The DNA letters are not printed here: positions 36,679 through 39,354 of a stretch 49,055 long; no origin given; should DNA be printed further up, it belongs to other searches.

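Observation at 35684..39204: Uncharacterised two-gene cassette: PF01637-like NTPase plus 791-aa Zn-ribbon / PD-(D/E)xK-like protein (candidate novel defence-type system)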

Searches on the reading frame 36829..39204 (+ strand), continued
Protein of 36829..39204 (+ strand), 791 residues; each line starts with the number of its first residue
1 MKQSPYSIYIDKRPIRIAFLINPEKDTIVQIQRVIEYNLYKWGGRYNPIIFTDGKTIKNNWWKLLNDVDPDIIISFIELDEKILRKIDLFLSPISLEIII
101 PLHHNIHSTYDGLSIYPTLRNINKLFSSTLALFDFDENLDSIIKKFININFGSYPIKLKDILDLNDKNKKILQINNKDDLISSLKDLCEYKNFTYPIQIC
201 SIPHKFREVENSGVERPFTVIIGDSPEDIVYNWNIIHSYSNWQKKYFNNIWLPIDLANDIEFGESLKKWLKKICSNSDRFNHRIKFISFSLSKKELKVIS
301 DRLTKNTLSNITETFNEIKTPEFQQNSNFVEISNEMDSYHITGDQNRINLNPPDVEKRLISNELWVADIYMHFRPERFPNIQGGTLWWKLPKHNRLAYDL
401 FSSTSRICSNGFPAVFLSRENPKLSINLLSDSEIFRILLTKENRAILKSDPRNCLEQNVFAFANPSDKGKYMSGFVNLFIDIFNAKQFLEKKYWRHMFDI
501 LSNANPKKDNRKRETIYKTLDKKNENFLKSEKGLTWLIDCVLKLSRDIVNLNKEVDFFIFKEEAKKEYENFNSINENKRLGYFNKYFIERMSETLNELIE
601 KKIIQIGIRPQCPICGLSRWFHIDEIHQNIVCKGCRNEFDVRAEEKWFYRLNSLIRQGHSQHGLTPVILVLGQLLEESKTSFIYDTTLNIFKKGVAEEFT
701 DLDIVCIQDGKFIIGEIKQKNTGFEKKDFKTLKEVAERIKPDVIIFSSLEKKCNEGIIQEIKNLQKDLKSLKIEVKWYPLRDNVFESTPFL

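Call 25: predict_structure(alignment_id=A1)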
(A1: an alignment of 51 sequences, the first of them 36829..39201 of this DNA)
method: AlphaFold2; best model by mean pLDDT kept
length: 791 residues; sequences in the alignment: 51
mean_pLDDT: 89.8   pTM: 0.86
mean pLDDT of the five models: 89.8, 89.5, 89.0, 88.6, 87.6
residues with pLDDT >= 90: 522; 70-90: 231; 50-70: 38; < 50: 0
segments of 3 or more residues with pLDDT < 50: none
pLDDT, mean of each block of 10 residues (from residue 1): 84 96 89 93 96 95 95 96 94 93 79 90 86 90 94 86 88 93 87 88 88 86 96 94 90 95 92 77 92 96 89 92 82 89 93 76 90 84 86 94 94 93 94 95 89 89 94 93 93 93 68 71 81 82 60 85 96 92 94 95 91 87 76 87 87 90 94 94 96 91 96 95 93 95 96 93 96 96 92 85
secondary structure, 60 per line:
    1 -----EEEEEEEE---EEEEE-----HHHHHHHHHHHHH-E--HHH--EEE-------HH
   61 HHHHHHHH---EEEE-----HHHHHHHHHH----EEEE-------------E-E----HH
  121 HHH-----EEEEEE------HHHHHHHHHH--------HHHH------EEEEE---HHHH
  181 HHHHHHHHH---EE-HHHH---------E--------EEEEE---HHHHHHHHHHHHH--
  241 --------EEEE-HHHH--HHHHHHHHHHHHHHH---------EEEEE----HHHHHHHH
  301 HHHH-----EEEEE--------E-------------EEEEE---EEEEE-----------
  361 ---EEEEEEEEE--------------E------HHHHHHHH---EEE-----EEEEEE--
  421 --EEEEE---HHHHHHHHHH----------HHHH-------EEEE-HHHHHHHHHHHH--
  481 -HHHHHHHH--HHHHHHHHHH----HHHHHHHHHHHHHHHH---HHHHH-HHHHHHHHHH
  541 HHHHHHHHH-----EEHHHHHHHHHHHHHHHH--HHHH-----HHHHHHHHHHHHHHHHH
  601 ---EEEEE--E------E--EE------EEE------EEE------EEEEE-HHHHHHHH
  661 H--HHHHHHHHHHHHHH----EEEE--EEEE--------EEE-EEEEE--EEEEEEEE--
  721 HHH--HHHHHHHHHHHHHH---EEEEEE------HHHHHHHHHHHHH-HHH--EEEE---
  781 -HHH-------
elements in order (helices of 4 or more, strands of 3 or more residues): E6-13 E17-21 H27-39 E49-51 H59-68 E72-75 H81-90 E95-98 H119-123 E129-134 H141-150 H159-162 E169-173 H177-189 H196-199 E218-222 H226-238 E249-252 H254-257 H260-274 E284-288 H293-304 E310-314 E337-341 E345-349 E364-372 H394-401 E405-407 E413-418 E423-427 H431-440 H451-454 E462-465 H467-478 H482-489 H492-501 H506-521 H525-529 H531-549 H557-572 H575-578 H584-600 E604-608 E629-631 E638-640 E647-651 H653-661 H664-677 E682-685 E688-691 E700-702 E704-708 E711-718 H726-739 E743-748 H755-767 E774-777

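Call 28: fold_search(model_id=the predicted structure, library=pdb)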
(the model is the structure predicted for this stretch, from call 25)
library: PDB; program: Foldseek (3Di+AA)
matches with E <= 10: 697; with E <= 0.001: 2
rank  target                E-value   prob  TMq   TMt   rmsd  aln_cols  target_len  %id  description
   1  1xmx                  6.6e-04  1.00  0.14  0.26  11.8       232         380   14  Crystal structure of protein VC1899 from Vibrio cholerae (released 2004-11-16)
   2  9u49_A                7.0e-04  1.00  0.13  0.25   5.3       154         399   15  crystal structure of Cdn1 in complex with cA4 (released 2026-02-04)
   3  8bao_A                2.0e-03  1.00  0.13  0.26  11.7       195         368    9  Dysgonamonadaceae bacterium CRISPR ancillary nuclease 2 (released 2022-11-30)
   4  8bao_B                4.2e-03  0.99  0.14  0.27  12.0       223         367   10  Dysgonamonadaceae bacterium CRISPR ancillary nuclease 2 (released 2022-11-30)
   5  3kxl_A                5.2e-02  0.23  0.11  0.23  16.6       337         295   11  crystal structure of SsGBP mutation variant G235S (released 2010-05-26)
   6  3gpc_B                6.1e-02  0.08  0.09  0.12  18.6       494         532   10  Crystal structure of human Acyl-CoA synthetase medium-chain family member 2A (L64P mutation) in a complex with CoA (released 2009-04-07)
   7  3kxi                  7.7e-02  0.21  0.12  0.23  15.2       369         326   12  crystal structure of SsGBP and GDP complex (released 2010-05-26)
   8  6ulw_B                8.6e-02  0.06  0.07  0.05  23.1       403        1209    7  Adenylation, ketoreductase, and pseudo Asub multidomain structure of a keto acid-selecting NRPS module (released 2020-02-19)
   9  4p4l_A                9.1e-02  0.15  0.08  0.17  15.2       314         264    6  Crystal Structure of Mycobacterium tuberculosis Shikimate Dehydrogenase (released 2015-03-18)
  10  1y9j_MODEL_1_A        9.6e-02  0.25  0.08  0.29  12.3       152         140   12  Solution structure of the rat Sly1 N-terminal domain (released 2005-02-15)
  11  8s02_B                9.6e-02  0.13  0.12  0.20  16.4       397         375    9  BzdNO-benzoyl-CoA complex (released 2025-03-05)
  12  7w8d_A                1.5e-01  0.21  0.06  0.22  10.9       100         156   11  The structure of Deinococcus radiodurans RuvC (released 2022-08-17)
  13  7mi0                  1.7e-01  0.09  0.09  0.14  18.0       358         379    8  Crystal Structure of Glycosyltransferase from Rickettsia africae ESF-5 (released 2021-04-28)
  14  3ivr_A                2.1e-01  0.08  0.12  0.19  17.9       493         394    8  CRYSTAL STRUCTURE OF PUTATIVE long-chain-fatty-acid CoA ligase FROM Rhodopseudomonas palustris CGA009 (released 2009-09-08)
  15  8k3f_B                2.2e-01  0.66  0.09  0.31   4.4       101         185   19  Crystal structure of the recombination mediator protein RecR from Campylobacter jejuni (released 2023-11-01)
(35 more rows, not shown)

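Call 30: search_protein_families(library=pfam, alignment_id=A1, max_evalue=1)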
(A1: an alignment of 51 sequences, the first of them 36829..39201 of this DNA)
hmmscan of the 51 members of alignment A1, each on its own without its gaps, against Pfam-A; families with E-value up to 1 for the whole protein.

A. member 1, window:36829-39201:+ (791 aa): 4 families
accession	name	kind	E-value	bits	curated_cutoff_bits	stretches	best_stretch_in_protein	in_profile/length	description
PF25303.1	DUF7879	-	0.0037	17.7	26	1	734-785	36-84/146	Family of unknown function (DUF7879)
PF24451.1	DUF7567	-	0.12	12.7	27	1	611-643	18-48/131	Family of unknown function (DUF7567)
PF08271.17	Zn_Ribbon_TF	-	0.18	11.8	29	1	611-635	2-25/43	TFIIB zinc-binding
PF10779.14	XhlA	-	0.51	11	34.7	1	759-778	32-51/67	Haemolysin XhlA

B. families by the number of members that match (of 51 scanned): 64 families (the first 25 are shown)
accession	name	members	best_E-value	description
PF12760.12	Zn_ribbon_IS1595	33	0.0065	Transposase zinc-ribbon domain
PF22191.2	IBR_1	16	0.012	IBR domain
PF15135.11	UPF0515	9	0.051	Uncharacterised protein UPF0515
PF03966.22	Trm112p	8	0.0089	Trm112p-like protein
PF08271.17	Zn_Ribbon_TF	8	0.02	TFIIB zinc-binding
PF08274.17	Zn_Ribbon_YjdM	6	0.005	PhnA Zinc-Ribbon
PF02150.21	Zn_ribbon_RPB9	4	0.018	RNA polymerases M/15 Kd subunit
PF13717.11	Zn_ribbon_4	4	0.051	zinc-ribbon domain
PF14803.11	Zn_ribbon_Nudix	3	0.00088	Nudix N-terminal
PF03604.18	Zn_ribbon_RPAB4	3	0.28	DNA directed RNA polymerase, 7 kDa subunit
PF00031.27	Cystatin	2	0.026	Cystatin domain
PF24042.1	DUF7351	2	0.036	Domain of unknown function (DUF7351)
PF24451.1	DUF7567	2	0.039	Family of unknown function (DUF7567)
PF22109.2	Zn_ribbon_tTFIIB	2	0.045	Transcription factor IIB, zinc ribbon, Trypanosome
PF07788.17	PDDEXK_10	2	0.081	PD-(D/E)XK nuclease superfamily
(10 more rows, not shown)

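Call 31: search_solved_structures(query=A1, max_evalue=10, show_alignments=3)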
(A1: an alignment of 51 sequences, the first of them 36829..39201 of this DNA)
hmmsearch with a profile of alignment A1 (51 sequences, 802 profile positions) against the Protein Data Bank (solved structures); distinct sequences matched with E-value up to 10: 5.
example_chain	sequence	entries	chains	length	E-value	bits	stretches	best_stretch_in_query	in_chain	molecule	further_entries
9f8e_B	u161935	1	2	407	0.038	15.2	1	45-114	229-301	S-layer protein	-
7acy_B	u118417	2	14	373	0.15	13.2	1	47-90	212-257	S-layer protein | Precursor of the S-layer proteins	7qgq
7acx_B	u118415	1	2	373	0.15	13.2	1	47-90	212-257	S-layer protein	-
7acz_B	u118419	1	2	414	1.1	10.4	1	47-163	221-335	SLPH (HMW SLP)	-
8bby_B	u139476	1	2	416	1.1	10.4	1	47-163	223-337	S-layer protein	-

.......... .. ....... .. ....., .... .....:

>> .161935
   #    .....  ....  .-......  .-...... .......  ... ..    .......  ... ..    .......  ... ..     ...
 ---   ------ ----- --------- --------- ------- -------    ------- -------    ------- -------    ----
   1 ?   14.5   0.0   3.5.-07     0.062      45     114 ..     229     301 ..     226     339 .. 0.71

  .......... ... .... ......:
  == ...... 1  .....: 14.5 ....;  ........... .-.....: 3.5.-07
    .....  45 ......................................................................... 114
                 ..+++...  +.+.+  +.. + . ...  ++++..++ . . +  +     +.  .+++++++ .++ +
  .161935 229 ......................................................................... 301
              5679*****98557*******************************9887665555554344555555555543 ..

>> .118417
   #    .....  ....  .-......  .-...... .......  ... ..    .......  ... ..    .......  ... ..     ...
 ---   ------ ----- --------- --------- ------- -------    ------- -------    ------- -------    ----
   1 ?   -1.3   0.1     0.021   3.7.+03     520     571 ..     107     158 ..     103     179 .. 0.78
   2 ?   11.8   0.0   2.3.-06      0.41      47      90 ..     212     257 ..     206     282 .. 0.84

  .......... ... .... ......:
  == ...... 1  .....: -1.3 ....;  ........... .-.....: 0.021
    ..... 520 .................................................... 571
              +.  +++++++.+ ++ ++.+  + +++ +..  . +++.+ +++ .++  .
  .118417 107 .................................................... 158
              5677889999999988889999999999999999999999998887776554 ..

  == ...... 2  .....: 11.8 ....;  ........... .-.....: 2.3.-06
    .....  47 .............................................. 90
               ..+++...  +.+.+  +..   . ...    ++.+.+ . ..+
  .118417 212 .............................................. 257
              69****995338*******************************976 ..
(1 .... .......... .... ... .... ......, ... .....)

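Call 32: search_protein_families(library=padloc, alignment_id=A1, max_evalue=1)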
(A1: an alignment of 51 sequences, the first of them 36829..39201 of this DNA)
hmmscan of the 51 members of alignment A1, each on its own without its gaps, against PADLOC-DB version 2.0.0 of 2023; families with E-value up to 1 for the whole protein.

A. member 1, window:36829-39201:+ (791 aa): 0 families

B. families by the number of members that match (of 51 scanned): 6 families
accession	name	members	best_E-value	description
PDLC01691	Cas12f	6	0.014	CAS-V-F; effector__SPE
PDLC00238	LmuA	1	1.9e-05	DUF4297 domain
PDLC00444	JetA1|JetA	1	0.027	DUF3375 domain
PDLC04589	PDC-M34A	1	0.028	-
PDLC01015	Csm3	1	0.042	Csm3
PDLC03167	Specificity_I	1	0.046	Type I specificity subunit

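Call 35: search_protein_families(library=pfam, proteins=[L001:10328-12130:+], max_evalue=0.01)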
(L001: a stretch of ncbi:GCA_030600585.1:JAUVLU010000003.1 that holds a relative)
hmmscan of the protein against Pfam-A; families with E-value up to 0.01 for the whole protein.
L001:10328-12130:+ (600 aa): 1 family
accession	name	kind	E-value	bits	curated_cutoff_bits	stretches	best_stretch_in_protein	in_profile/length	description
PF00266.25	Aminotran_5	-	6.8e-39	134.3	21.5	2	176-448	87-347/371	Aminotransferase class-V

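Call 47: search_protein_families(library=pfam, alignment_id=A2, max_evalue=0.00001)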
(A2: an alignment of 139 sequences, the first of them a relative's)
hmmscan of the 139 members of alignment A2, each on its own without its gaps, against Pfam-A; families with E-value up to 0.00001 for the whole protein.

A. member 1, L001:6854-7975:+ (374 aa): 2 families
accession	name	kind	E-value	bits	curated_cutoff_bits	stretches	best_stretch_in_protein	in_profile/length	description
PF01637.24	ATPase_2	-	1.6e-12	48.2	33.2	1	16-238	1-200/225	ATPase domain predominantly from Archaea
PF13173.12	AAA_14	-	1.5e-08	35.1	27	0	124-202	34-108/129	AAA domain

B. families by the number of members that match (of 139 scanned): 116 families (the first 25 are shown)
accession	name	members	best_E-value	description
PF02384.22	N6_Mtase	5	1.2e-67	N-6 DNA Methylase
PF00266.25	Aminotran_5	5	2e-40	Aminotransferase class-V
PF07669.17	Eco57I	5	1.1e-31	Eco57I restriction-modification methylase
PF01170.24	UPF0020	5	4.5e-11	RMKL-like, methyltransferase domain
PF01863.23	YgjP-like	4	2.2e-58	YgjP-like, metallopeptidase domain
PF00589.27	Phage_integrase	4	2.2e-26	Phage integrase family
PF04326.19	SLFN_AlbA_2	4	1e-19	Schlafen, AlbA_2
PF12161.14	HsdM_N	4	6.8e-14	HsdM N-terminal domain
PF18962.6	Por_Secre_tail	4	9.7e-11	Secretion system C-terminal sorting domain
PF13507.12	GATase_5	2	5e-83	CobB/CobQ-like glutamine amidotransferase domain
PF18766.7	SWI2_SNF2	2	4.1e-73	SWI2/SNF2 ATPase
PF11617.13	Cu-binding_MopE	2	1e-58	Putative metal-binding motif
PF01555.25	N6_N4_Mtase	2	2.7e-42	DNA methylase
PF04313.20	HSDR_N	2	7.2e-40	Type I restriction enzyme R protein N terminus (HSDR_N)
PF22679.2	T1R_D3-like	2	9.3e-23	Type I restriction enzyme subunit R domain 3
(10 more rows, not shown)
